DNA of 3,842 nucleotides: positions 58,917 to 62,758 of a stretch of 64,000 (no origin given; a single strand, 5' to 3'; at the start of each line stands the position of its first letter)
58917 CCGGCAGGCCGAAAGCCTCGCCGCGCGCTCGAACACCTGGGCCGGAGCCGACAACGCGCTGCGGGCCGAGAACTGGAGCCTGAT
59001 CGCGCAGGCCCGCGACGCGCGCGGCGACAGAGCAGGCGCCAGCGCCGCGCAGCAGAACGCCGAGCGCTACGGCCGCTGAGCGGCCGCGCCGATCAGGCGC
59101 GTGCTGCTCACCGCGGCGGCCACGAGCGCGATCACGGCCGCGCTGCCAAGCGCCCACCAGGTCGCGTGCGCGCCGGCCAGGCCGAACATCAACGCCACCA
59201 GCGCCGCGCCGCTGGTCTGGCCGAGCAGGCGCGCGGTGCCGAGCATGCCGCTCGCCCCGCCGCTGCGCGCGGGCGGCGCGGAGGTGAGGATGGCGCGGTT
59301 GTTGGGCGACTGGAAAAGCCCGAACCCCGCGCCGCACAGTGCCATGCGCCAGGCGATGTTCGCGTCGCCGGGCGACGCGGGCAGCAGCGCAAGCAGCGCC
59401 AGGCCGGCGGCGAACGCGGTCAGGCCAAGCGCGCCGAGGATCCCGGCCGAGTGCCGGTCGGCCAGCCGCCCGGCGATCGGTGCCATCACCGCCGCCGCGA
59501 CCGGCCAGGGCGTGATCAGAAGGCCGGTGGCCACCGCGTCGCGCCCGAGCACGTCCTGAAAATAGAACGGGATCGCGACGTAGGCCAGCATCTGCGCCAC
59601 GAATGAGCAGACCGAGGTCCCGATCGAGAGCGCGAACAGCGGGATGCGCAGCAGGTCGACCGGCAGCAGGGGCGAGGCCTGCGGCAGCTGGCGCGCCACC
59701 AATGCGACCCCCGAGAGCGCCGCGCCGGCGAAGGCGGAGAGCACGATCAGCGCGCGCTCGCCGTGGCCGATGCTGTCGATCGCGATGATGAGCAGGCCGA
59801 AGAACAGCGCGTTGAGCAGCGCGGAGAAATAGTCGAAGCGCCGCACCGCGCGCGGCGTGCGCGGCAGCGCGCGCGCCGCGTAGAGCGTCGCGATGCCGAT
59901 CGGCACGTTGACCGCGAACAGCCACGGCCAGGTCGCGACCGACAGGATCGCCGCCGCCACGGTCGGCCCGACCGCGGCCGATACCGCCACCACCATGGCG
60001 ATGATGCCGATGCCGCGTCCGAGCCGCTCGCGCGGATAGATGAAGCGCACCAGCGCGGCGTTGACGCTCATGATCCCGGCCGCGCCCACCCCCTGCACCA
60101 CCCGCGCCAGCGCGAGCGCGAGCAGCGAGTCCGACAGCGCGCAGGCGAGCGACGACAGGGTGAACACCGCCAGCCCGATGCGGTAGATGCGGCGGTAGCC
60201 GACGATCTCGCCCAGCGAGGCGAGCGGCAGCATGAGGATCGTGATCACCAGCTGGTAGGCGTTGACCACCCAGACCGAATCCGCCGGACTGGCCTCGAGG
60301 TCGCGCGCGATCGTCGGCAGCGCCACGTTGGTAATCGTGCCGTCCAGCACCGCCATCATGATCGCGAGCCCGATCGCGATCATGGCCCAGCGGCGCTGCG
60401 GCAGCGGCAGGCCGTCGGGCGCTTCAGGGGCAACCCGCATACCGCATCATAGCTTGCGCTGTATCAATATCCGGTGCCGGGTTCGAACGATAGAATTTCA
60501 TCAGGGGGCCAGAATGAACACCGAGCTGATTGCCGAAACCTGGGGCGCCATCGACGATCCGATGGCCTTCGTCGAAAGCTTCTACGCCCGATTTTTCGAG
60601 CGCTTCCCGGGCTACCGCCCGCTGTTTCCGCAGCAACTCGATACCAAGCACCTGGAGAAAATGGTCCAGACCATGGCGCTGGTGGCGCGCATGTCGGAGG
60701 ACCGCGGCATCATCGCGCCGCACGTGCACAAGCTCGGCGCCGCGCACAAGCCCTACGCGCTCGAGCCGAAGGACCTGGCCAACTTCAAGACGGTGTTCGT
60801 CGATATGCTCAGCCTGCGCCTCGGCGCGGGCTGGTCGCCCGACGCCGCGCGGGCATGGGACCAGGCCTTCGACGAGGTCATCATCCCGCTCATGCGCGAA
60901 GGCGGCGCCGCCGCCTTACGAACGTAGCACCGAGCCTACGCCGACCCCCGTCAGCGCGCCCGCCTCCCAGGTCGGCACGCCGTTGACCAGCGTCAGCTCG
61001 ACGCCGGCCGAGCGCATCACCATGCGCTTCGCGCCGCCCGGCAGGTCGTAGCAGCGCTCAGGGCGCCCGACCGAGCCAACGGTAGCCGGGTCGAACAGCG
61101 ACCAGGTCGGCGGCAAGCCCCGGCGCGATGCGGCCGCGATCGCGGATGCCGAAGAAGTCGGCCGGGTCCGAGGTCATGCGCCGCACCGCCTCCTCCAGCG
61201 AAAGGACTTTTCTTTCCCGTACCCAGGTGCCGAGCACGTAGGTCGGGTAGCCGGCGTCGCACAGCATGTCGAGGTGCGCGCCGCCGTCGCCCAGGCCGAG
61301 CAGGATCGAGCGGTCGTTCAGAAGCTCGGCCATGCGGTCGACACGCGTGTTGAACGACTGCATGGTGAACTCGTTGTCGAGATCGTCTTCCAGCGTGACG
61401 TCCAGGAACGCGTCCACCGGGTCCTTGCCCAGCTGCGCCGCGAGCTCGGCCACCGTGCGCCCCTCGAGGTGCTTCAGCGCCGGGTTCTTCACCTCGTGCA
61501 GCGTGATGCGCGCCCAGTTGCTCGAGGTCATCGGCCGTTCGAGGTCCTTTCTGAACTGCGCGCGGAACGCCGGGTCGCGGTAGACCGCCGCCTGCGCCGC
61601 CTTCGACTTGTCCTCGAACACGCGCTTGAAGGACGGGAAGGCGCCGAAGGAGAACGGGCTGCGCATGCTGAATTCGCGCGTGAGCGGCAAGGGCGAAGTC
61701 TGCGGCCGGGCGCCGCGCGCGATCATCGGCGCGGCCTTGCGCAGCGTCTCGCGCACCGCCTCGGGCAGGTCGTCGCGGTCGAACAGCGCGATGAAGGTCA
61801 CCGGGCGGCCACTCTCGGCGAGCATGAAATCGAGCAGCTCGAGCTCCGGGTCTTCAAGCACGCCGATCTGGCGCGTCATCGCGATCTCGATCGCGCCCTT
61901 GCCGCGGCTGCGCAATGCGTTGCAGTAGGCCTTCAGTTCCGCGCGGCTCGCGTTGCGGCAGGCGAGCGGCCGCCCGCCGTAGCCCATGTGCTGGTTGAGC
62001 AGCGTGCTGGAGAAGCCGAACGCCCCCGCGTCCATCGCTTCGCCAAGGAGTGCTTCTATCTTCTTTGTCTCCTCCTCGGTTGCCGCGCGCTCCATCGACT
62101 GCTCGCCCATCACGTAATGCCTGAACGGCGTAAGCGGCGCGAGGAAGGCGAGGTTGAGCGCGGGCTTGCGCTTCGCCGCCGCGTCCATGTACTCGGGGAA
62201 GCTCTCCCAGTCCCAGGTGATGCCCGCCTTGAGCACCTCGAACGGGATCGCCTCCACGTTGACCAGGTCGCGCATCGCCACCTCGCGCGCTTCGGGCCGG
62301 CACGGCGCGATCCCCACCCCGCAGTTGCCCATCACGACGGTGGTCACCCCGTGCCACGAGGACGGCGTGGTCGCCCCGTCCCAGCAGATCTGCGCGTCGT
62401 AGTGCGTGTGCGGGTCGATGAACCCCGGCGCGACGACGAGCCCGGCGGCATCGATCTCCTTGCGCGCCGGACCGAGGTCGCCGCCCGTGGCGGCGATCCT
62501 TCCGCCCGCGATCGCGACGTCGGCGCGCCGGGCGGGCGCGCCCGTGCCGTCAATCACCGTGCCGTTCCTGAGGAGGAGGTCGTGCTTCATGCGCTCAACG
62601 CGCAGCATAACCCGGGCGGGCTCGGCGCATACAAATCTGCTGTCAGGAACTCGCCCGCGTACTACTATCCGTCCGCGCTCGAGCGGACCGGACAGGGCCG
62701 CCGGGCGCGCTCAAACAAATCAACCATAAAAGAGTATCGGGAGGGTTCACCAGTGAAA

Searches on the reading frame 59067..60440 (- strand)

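Call 59: search_protein_families(library=pfam, proteins=[window:59067-60440:-], max_evalue=0.00001)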
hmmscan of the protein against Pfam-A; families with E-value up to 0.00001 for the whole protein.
window:59067-60440:- (457 aa): 1 family
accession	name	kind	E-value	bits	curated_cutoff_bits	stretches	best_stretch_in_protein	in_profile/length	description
PF07690.21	MFS_1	-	1.7e-43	149.3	33.4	2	24-269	2-238/347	Major Facilitator Superfamily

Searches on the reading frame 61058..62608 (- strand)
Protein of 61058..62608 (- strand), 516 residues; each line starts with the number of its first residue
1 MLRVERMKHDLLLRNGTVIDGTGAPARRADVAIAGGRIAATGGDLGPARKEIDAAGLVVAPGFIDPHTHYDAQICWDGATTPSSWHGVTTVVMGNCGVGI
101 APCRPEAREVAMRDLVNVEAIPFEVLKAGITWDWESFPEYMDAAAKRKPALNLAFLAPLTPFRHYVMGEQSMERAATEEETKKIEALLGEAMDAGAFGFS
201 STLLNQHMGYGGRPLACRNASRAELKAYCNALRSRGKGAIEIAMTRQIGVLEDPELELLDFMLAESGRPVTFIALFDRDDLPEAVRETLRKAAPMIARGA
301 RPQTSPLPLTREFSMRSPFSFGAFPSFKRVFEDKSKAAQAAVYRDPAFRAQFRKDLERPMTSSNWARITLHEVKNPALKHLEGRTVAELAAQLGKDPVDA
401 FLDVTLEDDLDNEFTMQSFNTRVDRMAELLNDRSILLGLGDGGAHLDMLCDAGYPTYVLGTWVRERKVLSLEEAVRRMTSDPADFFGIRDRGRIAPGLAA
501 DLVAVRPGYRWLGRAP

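Call 59: search_protein_families(library=pfam, proteins=[window:61058-62608:-], max_evalue=0.00001)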
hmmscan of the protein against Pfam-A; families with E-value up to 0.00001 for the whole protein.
window:61058-62608:- (516 aa): 2 families
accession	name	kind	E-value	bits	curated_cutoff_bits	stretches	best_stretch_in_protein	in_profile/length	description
PF07969.17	Amidohydro_3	-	6.7e-35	121.9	29.7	1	50-505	1-444/472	Amidohydrolase family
PF01979.26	Amidohydro_1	-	1.1e-11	45.1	25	1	380-505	200-318/345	Amidohydrolase family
